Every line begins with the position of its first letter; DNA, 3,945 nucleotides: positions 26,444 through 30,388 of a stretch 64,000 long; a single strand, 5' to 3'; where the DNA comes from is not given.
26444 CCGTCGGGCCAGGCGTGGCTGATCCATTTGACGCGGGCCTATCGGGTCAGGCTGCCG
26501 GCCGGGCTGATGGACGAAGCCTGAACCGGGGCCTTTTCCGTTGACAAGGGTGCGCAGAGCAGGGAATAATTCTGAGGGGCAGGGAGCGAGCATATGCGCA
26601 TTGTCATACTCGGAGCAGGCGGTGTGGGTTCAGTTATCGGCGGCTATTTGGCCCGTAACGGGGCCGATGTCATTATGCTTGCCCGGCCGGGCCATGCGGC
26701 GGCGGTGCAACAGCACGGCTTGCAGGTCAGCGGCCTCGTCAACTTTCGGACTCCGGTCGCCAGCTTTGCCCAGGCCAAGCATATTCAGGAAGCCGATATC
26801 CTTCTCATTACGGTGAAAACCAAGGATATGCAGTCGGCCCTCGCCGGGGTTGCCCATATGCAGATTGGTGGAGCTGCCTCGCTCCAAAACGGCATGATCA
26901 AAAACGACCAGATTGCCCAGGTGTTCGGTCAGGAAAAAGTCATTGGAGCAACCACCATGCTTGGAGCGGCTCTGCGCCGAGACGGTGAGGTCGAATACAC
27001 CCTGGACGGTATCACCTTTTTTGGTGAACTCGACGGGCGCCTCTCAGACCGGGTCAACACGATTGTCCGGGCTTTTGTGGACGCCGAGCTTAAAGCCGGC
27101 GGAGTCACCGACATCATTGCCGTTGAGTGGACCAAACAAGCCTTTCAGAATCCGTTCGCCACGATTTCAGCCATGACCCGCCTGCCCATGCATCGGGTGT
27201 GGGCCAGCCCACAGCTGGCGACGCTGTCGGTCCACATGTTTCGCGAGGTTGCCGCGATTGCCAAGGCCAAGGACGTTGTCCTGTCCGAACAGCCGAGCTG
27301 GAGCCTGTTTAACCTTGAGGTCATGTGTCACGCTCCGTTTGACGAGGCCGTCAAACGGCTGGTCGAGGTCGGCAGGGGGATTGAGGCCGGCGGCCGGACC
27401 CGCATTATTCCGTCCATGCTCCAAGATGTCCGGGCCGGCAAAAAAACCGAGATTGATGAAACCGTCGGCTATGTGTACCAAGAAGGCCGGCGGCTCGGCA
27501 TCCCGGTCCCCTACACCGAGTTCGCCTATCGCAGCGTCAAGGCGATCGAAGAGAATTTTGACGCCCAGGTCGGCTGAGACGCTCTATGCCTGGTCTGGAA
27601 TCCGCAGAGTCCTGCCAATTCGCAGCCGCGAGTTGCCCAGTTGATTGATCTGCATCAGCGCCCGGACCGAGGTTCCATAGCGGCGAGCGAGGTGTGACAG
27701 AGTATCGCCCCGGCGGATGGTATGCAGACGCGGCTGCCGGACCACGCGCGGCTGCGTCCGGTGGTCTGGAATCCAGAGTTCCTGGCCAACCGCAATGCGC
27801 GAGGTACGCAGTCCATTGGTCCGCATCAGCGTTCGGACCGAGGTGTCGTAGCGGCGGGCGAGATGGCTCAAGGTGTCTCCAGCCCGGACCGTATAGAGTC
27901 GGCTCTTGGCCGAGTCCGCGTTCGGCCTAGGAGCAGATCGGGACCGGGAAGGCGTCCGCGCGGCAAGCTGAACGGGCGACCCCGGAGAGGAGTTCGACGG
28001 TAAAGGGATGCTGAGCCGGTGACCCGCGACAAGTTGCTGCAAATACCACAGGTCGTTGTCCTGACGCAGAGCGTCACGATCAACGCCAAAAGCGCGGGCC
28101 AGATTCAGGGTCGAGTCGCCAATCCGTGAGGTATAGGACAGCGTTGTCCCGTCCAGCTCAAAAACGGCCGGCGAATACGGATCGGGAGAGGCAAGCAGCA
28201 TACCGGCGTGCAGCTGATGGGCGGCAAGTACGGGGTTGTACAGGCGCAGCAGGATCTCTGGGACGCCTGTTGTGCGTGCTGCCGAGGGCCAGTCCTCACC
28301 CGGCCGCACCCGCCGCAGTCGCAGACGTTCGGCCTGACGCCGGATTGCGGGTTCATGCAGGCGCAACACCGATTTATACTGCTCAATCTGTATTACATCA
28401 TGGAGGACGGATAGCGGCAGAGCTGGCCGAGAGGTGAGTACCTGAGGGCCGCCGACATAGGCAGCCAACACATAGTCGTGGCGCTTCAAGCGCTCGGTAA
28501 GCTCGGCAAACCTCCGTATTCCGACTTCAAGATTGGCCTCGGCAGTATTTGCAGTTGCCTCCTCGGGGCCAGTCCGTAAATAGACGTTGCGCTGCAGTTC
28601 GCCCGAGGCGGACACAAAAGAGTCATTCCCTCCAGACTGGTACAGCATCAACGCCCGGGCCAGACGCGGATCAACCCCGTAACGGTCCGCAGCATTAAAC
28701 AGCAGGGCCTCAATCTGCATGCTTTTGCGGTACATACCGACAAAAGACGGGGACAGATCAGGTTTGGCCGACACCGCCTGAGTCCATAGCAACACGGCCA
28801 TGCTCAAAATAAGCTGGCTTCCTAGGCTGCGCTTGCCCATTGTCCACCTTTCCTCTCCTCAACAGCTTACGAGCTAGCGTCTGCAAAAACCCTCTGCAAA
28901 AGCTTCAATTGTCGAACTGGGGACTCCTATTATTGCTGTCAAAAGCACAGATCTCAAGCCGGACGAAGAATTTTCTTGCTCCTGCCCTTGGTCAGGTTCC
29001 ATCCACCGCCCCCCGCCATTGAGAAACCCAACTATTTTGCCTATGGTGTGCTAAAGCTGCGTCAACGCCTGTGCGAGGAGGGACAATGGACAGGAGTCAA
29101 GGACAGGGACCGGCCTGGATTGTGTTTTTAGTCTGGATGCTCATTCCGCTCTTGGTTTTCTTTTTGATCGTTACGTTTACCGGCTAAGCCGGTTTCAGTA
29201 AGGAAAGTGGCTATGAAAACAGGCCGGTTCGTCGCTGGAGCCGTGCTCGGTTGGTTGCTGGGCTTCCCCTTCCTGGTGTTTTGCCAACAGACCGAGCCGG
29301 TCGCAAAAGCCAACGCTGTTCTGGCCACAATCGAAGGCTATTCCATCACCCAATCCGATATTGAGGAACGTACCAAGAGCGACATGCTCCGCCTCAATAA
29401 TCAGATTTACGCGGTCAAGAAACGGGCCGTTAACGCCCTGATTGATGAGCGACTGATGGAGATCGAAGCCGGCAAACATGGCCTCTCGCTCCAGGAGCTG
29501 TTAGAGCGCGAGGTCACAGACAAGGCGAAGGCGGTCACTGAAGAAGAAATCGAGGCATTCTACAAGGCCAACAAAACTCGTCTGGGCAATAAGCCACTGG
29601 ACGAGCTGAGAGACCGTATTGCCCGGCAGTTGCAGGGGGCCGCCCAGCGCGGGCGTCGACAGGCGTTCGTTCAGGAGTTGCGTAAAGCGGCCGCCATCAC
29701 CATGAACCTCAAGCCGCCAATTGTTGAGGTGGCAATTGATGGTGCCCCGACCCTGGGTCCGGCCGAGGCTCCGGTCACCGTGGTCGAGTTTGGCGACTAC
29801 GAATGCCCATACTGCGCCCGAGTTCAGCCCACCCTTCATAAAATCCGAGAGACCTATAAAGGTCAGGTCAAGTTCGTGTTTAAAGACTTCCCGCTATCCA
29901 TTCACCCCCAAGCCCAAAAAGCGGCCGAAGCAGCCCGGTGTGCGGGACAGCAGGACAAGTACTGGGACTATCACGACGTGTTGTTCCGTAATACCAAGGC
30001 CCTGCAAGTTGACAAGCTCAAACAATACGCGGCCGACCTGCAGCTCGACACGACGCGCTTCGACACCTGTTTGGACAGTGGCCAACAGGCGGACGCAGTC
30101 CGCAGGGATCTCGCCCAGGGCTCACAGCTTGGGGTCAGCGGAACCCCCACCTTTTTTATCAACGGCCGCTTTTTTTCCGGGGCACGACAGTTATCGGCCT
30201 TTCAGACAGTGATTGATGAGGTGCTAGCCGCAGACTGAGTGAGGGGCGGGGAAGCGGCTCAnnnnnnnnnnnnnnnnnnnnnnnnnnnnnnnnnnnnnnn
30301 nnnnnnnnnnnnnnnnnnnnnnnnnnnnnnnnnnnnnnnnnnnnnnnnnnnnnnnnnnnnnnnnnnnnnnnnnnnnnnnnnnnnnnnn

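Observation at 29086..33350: Two paralogous monooxygenase (LLM) plus tandem-EthD modules, one embedded with VKOR-thioredoxin and DsbA disulfide machinery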

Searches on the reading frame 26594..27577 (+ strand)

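Call 42: search_protein_families(library=pfam, proteins=[window:26594-27577:+], max_evalue=0.01)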
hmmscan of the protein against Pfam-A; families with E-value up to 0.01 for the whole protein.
window:26594-27577:+ (327 aa): 4 families
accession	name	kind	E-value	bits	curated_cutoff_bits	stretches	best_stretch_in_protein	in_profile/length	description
PF02558.23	ApbA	-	3.3e-30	105.1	22.2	1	3-147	1-149/150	Ketopantoate reductase PanE/ApbA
PF08546.17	ApbA_C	-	1.9e-25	90.1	22.7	1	173-319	1-125/125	Ketopantoate reductase PanE/ApbA C terminal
PF03807.23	F420_oxidored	-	2.8e-05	25.1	21.6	1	2-86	1-79/94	NADP oxidoreductase coenzyme F420-dependent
PF01210.29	NAD_Gly3P_dh_N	-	0.0025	18.2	23.1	1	3-88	2-91/158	NAD-dependent glycerol-3-phosphate dehydrogenase N-terminus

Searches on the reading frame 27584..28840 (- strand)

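Call 4: search_protein_families(library=pfam, proteins=[window:27584-28840:-], max_evalue=0.01)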
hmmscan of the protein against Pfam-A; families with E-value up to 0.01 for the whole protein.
window:27584-28840:- (418 aa): 8 families
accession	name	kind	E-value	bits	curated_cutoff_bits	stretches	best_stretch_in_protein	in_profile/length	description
PF01476.26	LysM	-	3.7e-36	123.3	20.9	2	316-358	1-43/43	LysM domain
PF23473.1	LysM3_LYK4_5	-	1.2e-09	38.5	29.3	0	316-349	5-38/48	LYK4/5 LysM3 domain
PF23577.1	LysM_RLK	-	1.5e-06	28.6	27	0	178-203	5-30/44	LysM domain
PF01464.25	SLT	-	0.00073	19.5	21.3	0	48-133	4-99/117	Transglycosylase SLT domain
PF13518.12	HTH_28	-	0.0012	19.4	25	0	377-397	11-31/52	Helix-turn-helix domain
PF08765.17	Mor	-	0.0021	18.5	24.9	0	351-398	44-91/107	Mor transcription activator family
PF23472.1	LysM2_CERK1_LYK3_4_5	-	0.0032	17.8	27.4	0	316-358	8-54/56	LYK3/4/5 LysM2 domain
PF23446.1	LysM1_NFP_LYK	-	0.0069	17.7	36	0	236-280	8-55/60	NFP/LYK LysM1 domain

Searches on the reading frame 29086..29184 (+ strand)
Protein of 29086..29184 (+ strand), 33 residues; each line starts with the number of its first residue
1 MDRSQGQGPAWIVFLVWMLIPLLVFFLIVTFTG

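Call 42: search_protein_families(library=pfam, proteins=[window:29086-29184:+], max_evalue=0.01)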
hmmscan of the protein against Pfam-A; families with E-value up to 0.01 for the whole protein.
seq(33 aa): 0 families
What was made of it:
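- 29086..29187 (+): pep33: 33-aa single-pass hydrophobic peptide (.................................). It is the first gene of the disulfide unit and ends 19 bp before the DsbA ORF. No Pfam family (call 42).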

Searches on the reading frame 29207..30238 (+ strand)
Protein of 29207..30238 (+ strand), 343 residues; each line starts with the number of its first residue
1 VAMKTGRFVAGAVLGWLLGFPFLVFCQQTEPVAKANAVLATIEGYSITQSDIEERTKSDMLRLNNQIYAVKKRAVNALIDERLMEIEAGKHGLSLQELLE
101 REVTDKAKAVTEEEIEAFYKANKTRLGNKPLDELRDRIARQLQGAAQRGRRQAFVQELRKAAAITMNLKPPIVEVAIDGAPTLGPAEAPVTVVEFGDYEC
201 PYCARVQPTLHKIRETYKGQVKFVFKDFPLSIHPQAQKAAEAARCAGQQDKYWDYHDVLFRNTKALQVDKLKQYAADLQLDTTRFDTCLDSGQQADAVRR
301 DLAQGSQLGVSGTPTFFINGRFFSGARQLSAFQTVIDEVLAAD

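Call 4: search_protein_families(library=pfam, proteins=[window:29207-30238:+], max_evalue=0.01)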
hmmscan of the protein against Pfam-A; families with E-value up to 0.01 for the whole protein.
window:29207-30238:+ (343 aa): 9 families
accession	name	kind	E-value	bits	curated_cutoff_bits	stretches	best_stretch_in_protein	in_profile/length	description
PF13462.12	Thioredoxin_4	-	1.1e-35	123.7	23.2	1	181-338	6-165/165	Thioredoxin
PF01323.26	DSBA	-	3.1e-24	86.3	25.6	1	191-336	1-190/191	DSBA-like thioredoxin domain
PF13098.12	Thioredoxin_2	-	8.9e-07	29.6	27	1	191-318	8-81/104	Thioredoxin-like domain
PF13624.11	SurA_N_3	-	0.00014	22.2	27.2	1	13-96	16-109/162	SurA-like N-terminal domain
PF00085.26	Thioredoxin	-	0.00041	20.7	23.5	0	190-224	20-54/103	Thioredoxin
PF13743.12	Thioredoxin_5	-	0.0022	18.2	27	0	258-318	102-163/186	Thioredoxin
PF13623.11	SurA_N_2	-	0.0027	18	28.5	1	16-97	17-112/145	SurA-like N-terminal domain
PF13905.12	Thioredoxin_8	-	0.006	17.3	27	0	190-225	3-40/94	Thioredoxin-like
PF00462.30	Glutaredoxin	-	0.0091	16.6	22.9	0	199-214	8-23/60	Glutaredoxin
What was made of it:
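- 29207..30238 (+): Exported or membrane-anchored DsbA-type thiol oxidase with an N-terminal SurA_N-like domain. CPYC motif at residue 200. The likelier start is the ATG at 29213. PF13462 123.7 bits, PF01323 86.3 bits, SurA_N_3 weak (call 4).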

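Call 10: search_protein_families(library=ncbifam, proteins=[window:29207-30238:+], max_evalue=0.001)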
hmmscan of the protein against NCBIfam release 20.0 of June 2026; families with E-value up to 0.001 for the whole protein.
window:29207-30238:+ (343 aa): 4 families
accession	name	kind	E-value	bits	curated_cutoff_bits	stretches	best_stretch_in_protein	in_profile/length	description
NF041057.1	Rcas_1661_fam_Se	equivalog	2.6e-36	125.4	190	1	160-338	61-246/247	Rcas_1661 family thioredoxin-like (seleno)lipoprotein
NF000809.0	PRK00059.1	equivalog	7.4e-05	22.3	303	0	25-113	22-129/336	peptidylprolyl isomerase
NF047695.1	ThlDiSintDsbAHaem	equivalog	9.3e-05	21.9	290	1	191-324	41-179/206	thiol:disulfide interchange protein DsbA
NF050181.1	TA_anti_VapB_Myco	equivalog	0.00074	20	60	0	85-117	18-54/72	type II toxin-antitoxin system VapB family antitoxin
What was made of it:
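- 29207..30238 (+): NF041057 (seleno)lipoprotein family 125 bits, below the 190 cut-off (call 10).
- On Rcas_1661 family thioredoxin-like (seleno)lipoprotein (NF041057), for the DsbA at 29207-30238: 125 bits against a cut-off of 190, covering only the thioredoxin part (call 10).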
